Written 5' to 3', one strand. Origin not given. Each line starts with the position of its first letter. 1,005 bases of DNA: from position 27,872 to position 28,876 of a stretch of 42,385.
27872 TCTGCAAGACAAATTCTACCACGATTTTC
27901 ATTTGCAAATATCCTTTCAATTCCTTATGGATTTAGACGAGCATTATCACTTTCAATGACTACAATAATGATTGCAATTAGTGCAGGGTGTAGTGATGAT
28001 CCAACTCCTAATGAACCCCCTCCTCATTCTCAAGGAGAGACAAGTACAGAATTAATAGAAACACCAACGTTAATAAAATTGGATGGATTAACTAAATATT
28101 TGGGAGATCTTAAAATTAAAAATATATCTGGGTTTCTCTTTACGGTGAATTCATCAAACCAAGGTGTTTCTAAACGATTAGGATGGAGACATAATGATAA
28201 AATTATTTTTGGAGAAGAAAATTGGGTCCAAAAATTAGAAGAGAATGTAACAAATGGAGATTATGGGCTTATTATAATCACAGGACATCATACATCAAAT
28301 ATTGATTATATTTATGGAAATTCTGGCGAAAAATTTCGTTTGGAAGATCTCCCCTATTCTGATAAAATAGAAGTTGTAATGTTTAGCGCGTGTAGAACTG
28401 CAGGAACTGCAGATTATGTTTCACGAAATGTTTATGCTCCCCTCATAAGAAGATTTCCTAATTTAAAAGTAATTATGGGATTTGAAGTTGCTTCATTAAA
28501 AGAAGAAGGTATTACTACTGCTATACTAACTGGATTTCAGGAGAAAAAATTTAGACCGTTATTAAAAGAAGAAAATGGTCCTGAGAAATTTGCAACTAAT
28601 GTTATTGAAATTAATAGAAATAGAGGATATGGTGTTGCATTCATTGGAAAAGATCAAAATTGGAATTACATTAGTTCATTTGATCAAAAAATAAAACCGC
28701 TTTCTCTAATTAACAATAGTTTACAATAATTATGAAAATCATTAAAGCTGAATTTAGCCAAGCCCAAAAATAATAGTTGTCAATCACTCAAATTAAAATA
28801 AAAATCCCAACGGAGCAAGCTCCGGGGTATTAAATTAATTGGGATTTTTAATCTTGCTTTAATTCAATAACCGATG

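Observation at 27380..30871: Two membrane-anchored proteins with caspase-like His/Cys signatures flank an L,D-transpeptidase homologue in an archaeon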

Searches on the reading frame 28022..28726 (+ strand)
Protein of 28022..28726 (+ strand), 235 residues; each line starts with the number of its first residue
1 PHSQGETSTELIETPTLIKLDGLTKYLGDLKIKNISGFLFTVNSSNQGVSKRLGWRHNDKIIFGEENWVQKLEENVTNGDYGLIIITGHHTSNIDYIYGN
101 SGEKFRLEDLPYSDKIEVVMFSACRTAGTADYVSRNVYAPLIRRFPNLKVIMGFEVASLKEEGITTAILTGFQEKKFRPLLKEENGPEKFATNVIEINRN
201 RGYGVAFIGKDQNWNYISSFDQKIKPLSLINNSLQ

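Call 14: search_protein_families(library=pfam, proteins=[window:28034-28726:+], max_evalue=10)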
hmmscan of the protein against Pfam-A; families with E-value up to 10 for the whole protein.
seq(231 aa): 2 families
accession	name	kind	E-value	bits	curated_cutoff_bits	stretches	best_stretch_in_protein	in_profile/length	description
PF18335.7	SH3_13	-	0.072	13.3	41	1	47-81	22-52/65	ATP-dependent RecD-like DNA helicase SH3 domain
PF00884.28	Sulfatase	-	0.13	12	25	1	163-212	55-105/301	Sulfatase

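Call 16: search_solved_structures(query=window:28022-28726:+, max_evalue=10, show_alignments=3)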
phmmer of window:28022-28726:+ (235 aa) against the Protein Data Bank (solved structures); distinct sequences matched with E-value up to 10: 0.

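Call 23: search_protein_representatives(protein=window:28022-28726:+)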
Query: 235 residues. Proteins with E-value up to 0.001 (for the whole library): 16; up to 1e-10: 9; up to 1e-30: 4. The best 16 are listed.
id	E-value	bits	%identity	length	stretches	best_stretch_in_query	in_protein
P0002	1.4e-104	364.9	77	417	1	27-234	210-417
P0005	3.7e-36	141.1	42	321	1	25-219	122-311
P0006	1.3e-35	139.3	45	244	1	32-217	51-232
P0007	8.9e-31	123.5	41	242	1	28-219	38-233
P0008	1.5e-23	99.8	38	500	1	28-221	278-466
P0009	2.4e-21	92.6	39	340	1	32-218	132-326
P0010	1.7e-20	89.8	36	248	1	28-220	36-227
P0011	4.7e-15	72.0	42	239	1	106-218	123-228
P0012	4.3e-11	59.1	35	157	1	29-145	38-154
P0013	9.7e-09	51.4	34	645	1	54-200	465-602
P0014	2.9e-07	46.5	38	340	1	71-164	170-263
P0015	1.3e-06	44.4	36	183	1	79-157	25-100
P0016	5.2e-06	42.4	39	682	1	80-157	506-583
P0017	7.1e-05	38.7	37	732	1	80-167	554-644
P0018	5.0e-04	35.9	37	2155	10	44-72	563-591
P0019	8.5e-04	35.2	42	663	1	82-156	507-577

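Call 27: find_homologous_proteins(query=A1, max_evalue=0.001)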
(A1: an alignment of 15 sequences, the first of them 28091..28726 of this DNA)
Query A1 (15 sequences) (212 aa, profile of the alignment): 1 proteins with E <= 0.001 among 2130 candidates.
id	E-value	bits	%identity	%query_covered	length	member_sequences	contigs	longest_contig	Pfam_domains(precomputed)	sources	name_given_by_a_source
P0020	1.8e-31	127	78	57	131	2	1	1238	-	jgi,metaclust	metaclust:\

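Call 38: predict_structure(alignment_id=A1)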
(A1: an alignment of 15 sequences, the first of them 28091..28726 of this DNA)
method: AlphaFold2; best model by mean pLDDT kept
length: 212 residues; sequences in the alignment: 15
mean_pLDDT: 86.8   pTM: 0.88
mean pLDDT of the five models: 86.8, 85.9, 83.5, 83.3, 82.1
residues with pLDDT >= 90: 116; 70-90: 76; 50-70: 16; < 50: 4
segments of 3 or more residues with pLDDT < 50: 1-4
pLDDT, mean of each block of 10 residues (from residue 1): 67 88 75 77 90 88 94 93 96 94 95 96 95 73 68 76 92 87 94 96 92 75
secondary structure, 60 per line:
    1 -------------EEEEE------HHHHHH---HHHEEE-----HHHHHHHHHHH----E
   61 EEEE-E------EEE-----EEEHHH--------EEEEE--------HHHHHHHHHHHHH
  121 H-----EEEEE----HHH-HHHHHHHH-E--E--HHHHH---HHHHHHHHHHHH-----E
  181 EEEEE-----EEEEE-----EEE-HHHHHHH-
elements in order: E14-18 H25-30 E37-39 H45-55 E60-64 E73-75 E81-83 E95-99 H108-121 E127-131 H140-147 H155-159 H163-174 E180-185 E191-195 E201-203 H205-211

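Call 40: fold_search(model_id=the predicted structure, library=pdb)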
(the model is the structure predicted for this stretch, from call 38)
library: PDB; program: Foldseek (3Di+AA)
matches with E <= 10: 667; with E <= 0.001: 2
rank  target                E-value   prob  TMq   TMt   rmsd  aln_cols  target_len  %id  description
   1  8d9h_E                1.9e-04  1.00  0.43  0.17   7.0       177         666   16  gRAMP-TPR-CHAT match PFS target RNA(Craspase) (released 2023-06-14)
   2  8tl0_I                4.0e-04  0.99  0.42  0.22   6.5       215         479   12  Structure of activated SAVED-CHAT filament (released 2024-03-06)
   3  8tl0_A                1.4e-03  0.98  0.41  0.22   6.5       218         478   11  Structure of activated SAVED-CHAT filament (released 2024-03-06)
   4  8tl0_D                2.4e-03  0.99  0.44  0.23   6.6       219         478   10  Structure of activated SAVED-CHAT filament (released 2024-03-06)
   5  3h11_B                3.5e-03  0.93  0.40  0.38   7.2       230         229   12  Zymogen caspase-8:c-FLIPL protease domain complex (released 2009-04-28)
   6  6px9_C                2.0e-02  0.75  0.40  0.41   6.4       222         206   10  Crystal structure of procaspase-8 in complex with covalent small molecule inhibitor 63-R (released 2020-01-29)
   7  6px9_D                2.1e-02  0.72  0.40  0.41   6.5       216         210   10  Crystal structure of procaspase-8 in complex with covalent small molecule inhibitor 63-R (released 2020-01-29)
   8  5d4t_H                2.7e-02  0.57  0.35  0.31  14.4       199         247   11  SeMet-labelled HcgC from Methanocaldococcus jannaschii in space group P212121 (released 2016-07-20)
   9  2fun_D                2.7e-02  0.47  0.29  0.27  11.3       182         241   14  alternative p35-caspase-8 complex (released 2006-06-27)
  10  8c81_C                2.7e-02  0.30  0.28  0.14  10.8       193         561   13  Cryo-EM structure of the yeast SPT-Orm1-Sac1 complex (released 2023-10-11)
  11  6px9_E                2.9e-02  0.66  0.39  0.39   6.9       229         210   12  Crystal structure of procaspase-8 in complex with covalent small molecule inhibitor 63-R (released 2020-01-29)
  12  4ps1_A                4.2e-02  0.35  0.29  0.26   9.5       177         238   12  Caspase-8 specific unnatural amino acid peptides (released 2015-01-21)
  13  6px9_F                4.5e-02  0.60  0.40  0.41   6.5       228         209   10  Crystal structure of procaspase-8 in complex with covalent small molecule inhibitor 63-R (released 2020-01-29)
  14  4ps1_B                4.5e-02  0.44  0.36  0.33  10.1       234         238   12  Caspase-8 specific unnatural amino acid peptides (released 2015-01-21)
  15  4prz_A                4.8e-02  0.47  0.31  0.28   9.7       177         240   13  Caspase-8 specific unnatural amino acid peptides (released 2015-01-21)
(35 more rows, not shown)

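Call 42: find_encoding_contigs(protein=P0006, flank=6000, max_places=3)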
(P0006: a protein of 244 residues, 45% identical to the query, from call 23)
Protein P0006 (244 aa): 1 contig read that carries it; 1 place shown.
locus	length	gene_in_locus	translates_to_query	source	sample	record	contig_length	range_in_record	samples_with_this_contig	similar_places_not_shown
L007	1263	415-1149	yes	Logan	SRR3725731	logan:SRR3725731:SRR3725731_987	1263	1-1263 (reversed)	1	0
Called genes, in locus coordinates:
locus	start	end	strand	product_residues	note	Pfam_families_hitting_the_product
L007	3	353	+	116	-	?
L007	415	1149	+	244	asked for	-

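Call 43: find_encoding_contigs(protein=P0005, flank=8000, max_places=3)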
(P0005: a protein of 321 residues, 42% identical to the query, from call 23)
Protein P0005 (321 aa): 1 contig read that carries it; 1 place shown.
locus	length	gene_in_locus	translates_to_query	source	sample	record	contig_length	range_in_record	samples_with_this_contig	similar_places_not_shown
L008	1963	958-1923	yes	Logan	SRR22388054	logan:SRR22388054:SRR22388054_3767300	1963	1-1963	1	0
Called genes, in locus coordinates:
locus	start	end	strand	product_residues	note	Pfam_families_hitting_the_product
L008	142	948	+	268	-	-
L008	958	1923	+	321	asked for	-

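Call 44: find_encoding_contigs(protein=P0008, flank=8000, max_places=3)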
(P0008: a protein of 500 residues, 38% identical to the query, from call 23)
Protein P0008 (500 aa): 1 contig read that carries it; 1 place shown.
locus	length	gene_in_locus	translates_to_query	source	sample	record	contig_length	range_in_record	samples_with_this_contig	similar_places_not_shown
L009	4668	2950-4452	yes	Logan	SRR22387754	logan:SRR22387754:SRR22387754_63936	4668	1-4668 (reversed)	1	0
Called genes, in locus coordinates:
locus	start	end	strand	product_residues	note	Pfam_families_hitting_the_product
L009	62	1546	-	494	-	PF00391:PEP-utilizers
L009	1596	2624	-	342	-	PF01515:PTA_PTB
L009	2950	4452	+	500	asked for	-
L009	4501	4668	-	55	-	?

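Call 45: find_encoding_contigs(protein=P0009, flank=8000, max_places=3)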
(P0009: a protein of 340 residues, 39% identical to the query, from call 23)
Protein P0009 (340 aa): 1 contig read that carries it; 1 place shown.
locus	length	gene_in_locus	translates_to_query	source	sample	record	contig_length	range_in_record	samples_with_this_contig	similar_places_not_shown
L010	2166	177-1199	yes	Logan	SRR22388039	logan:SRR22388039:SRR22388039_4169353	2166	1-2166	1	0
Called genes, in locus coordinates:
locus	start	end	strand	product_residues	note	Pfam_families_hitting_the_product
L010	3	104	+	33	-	?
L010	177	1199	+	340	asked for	-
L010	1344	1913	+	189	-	-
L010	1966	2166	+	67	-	?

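Call 46: search_protein_families(library=pfam, proteins=[L008:142-948:+, L010:1344-1913:+, L010:1966-2166:+, L009:4501-4668:-, L007:3-353:+], max_evalue=1)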
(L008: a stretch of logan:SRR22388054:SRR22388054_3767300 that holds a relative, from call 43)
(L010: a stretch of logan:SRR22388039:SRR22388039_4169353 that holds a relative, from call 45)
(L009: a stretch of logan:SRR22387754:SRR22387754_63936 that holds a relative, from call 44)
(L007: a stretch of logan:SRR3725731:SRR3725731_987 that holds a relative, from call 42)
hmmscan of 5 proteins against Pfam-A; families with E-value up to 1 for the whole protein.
L008:142-948:+ (268 aa): 3 families
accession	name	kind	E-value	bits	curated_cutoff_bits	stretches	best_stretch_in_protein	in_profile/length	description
PF08843.17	AbiEii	-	0.0042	17.5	22.5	1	40-135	18-127/238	Nucleotidyl transferase AbiEii toxin, Type IV TA system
PF12281.14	NTP_transf_8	-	0.08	13.3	26.3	1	22-125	5-115/218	Nucleotidyltransferase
PF14907.12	NTP_transf_5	-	0.086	12.8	31.2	1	41-157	78-181/249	Uncharacterised nucleotidyltransferase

L010:1344-1913:+ (189 aa): 0 families

L010:1966-2166:+ (67 aa): 2 families
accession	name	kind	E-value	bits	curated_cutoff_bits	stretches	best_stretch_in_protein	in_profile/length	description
PF00557.29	Peptidase_M24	-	0.013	15.8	23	1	13-65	1-55/208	Metallopeptidase family M24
PF10759.14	BPA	-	0.13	12.2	29.5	1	17-49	10-42/161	Bacterial proteasome activator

L009:4501-4668:- (55 aa): 4 families
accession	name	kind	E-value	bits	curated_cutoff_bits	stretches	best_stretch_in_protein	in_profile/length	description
PF08564.16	CDC37_C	-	0.0095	16.5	22.1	1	6-49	30-76/100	Cdc37 C terminal domain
PF19715.4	DUF6210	-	0.039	14.9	25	1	3-46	51-93/116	Family of unknown function (DUF6210)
PF12123.13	CBD_PlyG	-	0.15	12.2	28.2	1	3-20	20-37/44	PlyG Cell wall binding domain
PF22382.1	EndoS_helical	-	0.27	11.5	26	1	10-35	19-46/64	Endo-beta-N-acetylglucosaminidase, helical bundle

L007:3-353:+ (116 aa): 0 families

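Call 49: find_related_loci(query=A3, collection=genome_contigs, flank=8000)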
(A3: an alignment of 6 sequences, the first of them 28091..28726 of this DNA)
Query A3 (212 aa) in genome_contigs; peptide patterns used: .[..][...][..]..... (x = any residue, [..] = any of these).
136 stretches matched a pattern, but none encodes a relative of the query by tblastn (E <= 1e-3).

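Call 50: find_related_loci(query=A3, collection=metagenome_contigs, flank=8000)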
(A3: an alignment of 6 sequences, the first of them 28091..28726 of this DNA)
Query A3 (212 aa) in metagenome_contigs; peptide patterns used: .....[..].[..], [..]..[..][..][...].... (x = any residue, [..] = any of these).
600 stretches matched a pattern, but none encodes a relative of the query by tblastn (E <= 1e-3).

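Call 51: find_encoding_contigs(protein=P0017, flank=8000, max_places=3)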
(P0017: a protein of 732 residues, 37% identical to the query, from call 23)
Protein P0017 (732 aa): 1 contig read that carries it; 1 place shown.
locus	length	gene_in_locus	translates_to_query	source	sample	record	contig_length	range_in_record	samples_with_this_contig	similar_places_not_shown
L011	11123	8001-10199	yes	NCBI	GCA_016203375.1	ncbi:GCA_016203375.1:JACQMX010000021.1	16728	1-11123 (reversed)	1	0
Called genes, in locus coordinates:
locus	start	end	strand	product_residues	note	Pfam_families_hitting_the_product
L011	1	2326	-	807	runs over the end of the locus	-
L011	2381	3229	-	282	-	-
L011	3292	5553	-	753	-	PF00133:tRNA-synt_1, PF09334:tRNA-synt_1g, PF01406:tRNA-synt_1e (weak), PF01921:tRNA-synt_1f (weak), PF19303:Anticodon_3, PF01588:tRNA_bind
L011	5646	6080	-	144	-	PF24441:DUF7560 (faint)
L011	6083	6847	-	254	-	-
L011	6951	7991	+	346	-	-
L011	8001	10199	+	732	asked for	-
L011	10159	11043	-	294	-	PF03734:YkuD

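Call 52: find_encoding_contigs(protein=P0013, flank=8000, max_places=3)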
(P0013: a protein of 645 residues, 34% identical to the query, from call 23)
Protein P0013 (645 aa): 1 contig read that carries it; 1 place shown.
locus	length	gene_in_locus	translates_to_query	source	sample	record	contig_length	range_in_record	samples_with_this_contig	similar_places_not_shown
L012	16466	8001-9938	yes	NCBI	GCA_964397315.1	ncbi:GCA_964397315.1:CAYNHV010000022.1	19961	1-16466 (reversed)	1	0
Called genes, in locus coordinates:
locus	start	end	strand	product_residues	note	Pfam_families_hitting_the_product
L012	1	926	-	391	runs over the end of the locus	PF00285:Citrate_synt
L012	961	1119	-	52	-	-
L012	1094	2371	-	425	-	-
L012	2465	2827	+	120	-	PF04032:Rpr2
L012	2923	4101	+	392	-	-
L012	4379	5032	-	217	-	PF05430:Methyltransf_30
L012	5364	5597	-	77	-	-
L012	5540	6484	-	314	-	PF01262:AlaDh_PNT_C (faint), PF01134:GIDA (faint), PF01266:DAO (faint), PF03486:HI0933_like (faint), PF07992:Pyr_redox_2, PF21799:MurD-like_N (faint), PF13738:Pyr_redox_3, PF00070:Pyr_redox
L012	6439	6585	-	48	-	-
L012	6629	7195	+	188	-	-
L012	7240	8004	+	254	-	-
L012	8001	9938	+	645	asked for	-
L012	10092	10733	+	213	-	PF05175:MTS, PF03602:Cons_hypoth95, PF06325:PrmA, PF01170:UPF0020 (weak), PF13649:Methyltransf_25 (weak)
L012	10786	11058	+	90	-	PF13656:RNA_pol_L_2, PF01193:RNA_pol_L (weak)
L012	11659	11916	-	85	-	PF01247:Ribosomal_L35Ae, PF01782:RimM (faint)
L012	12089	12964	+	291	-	-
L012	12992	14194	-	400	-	PF01970:TctA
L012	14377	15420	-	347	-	-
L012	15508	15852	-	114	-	PF01336:tRNA_anti-codon (weak)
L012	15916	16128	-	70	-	PF10049:DUF2283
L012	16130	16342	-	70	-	PF14076:DUF4258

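Call 53: find_encoding_contigs(protein=P0007, flank=8000, max_places=3)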
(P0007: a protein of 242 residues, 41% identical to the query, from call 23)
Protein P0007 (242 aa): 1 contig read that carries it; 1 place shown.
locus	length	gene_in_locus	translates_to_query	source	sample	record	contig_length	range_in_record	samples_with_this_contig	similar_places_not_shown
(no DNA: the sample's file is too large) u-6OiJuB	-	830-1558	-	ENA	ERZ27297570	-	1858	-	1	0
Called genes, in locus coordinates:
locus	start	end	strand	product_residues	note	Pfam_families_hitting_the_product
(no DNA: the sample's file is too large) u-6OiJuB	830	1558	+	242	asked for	-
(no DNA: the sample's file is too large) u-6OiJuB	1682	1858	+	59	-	?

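Call 56: search_protein_families(library=pfam, proteins=[L011:6951-7991:+, L011:8001-10199:+, L011:10159-11043:-, L012:7240-8004:+, L012:6629-7195:+, L012:8001-9938:+, L011:6083-6847:-], max_evalue=0.1)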
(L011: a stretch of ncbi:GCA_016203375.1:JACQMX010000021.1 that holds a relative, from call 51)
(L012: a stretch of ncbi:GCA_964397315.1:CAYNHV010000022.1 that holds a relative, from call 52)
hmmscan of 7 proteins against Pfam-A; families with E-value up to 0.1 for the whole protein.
L011:6951-7991:+ (346 aa): 0 families

L011:8001-10199:+ (732 aa): 0 families

L011:10159-11043:- (294 aa): 2 families
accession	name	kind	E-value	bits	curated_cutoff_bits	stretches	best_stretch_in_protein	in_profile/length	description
PF03734.19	YkuD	-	5.5e-18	66.4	23.4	1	117-273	4-146/146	L,D-transpeptidase catalytic domain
PF10518.14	TAT_signal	-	0.036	14.5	22.7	1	1-16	2-17/21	TAT (twin-arginine translocation) pathway signal sequence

L012:7240-8004:+ (254 aa): 0 families

L012:6629-7195:+ (188 aa): 45 families (the best 25 are shown)
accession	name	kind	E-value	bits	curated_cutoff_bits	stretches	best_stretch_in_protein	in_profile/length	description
PF22638.1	FlgK_D1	-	0.0011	19.1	28.6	1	12-82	37-114/233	Flagellar hook-associated protein FlgK helical domain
PF03915.18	AIP3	-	0.0015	18.2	31.6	1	10-89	235-314/406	Actin interacting protein 3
PF21984.2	DnaD_N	-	0.0016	19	27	1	84-140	5-64/101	DnaD N-terminal domain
PF01442.23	Apolipoprotein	-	0.0016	18.6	90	1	11-82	36-105/190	Apolipoprotein A1/A4/E domain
PF24615.2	Spectrin_Anc-1_2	-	0.0017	19.1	28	1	31-94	8-69/105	Nuclear anchorage protein 1, spectrin repeat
PF05531.17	NPV_P10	-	0.0022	18.9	29.8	1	38-82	15-59/75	Nucleopolyhedrovirus P10 protein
PF15739.10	TSNAXIP1_N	-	0.0026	18.5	27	1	15-92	27-104/111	Translin-associated factor X-interacting N-terminus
PF07956.16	DUF1690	-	0.0031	18.4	29.7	1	11-83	29-102/139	Protein of Unknown function (DUF1690)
PF05008.21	V-SNARE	-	0.0033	18.3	25.9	1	32-96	5-64/92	Vesicle transport v-SNARE protein N-terminus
PF06103.16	DUF948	-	0.004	17.7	37.2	1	17-77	27-87/89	Bacterial protein of unknown function (DUF948)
PF05227.19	CHASE3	-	0.0041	17.5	28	1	28-87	40-101/138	CHASE3 domain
PF09074.15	Mer2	-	0.0054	17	27.7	1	11-79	81-148/193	Mer2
PF07303.18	Occludin_ELL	-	0.0078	17.4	31.2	1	34-93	12-71/101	Occludin homology domain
PF07889.17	DUF1664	-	0.0081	16.6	34.6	1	14-86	43-115/124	Protein of unknown function (DUF1664)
PF08202.16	MIS13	-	0.0086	15.8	23.5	1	24-76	217-270/300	Mis12-Mtw1 protein family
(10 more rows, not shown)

L012:8001-9938:+ (645 aa): 0 families

L011:6083-6847:- (254 aa): 1 family
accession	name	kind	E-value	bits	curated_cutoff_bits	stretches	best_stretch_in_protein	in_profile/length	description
PF07222.17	PBP_sp32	-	0.076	12.7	21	0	145-172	78-107/243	Proacrosin binding protein sp32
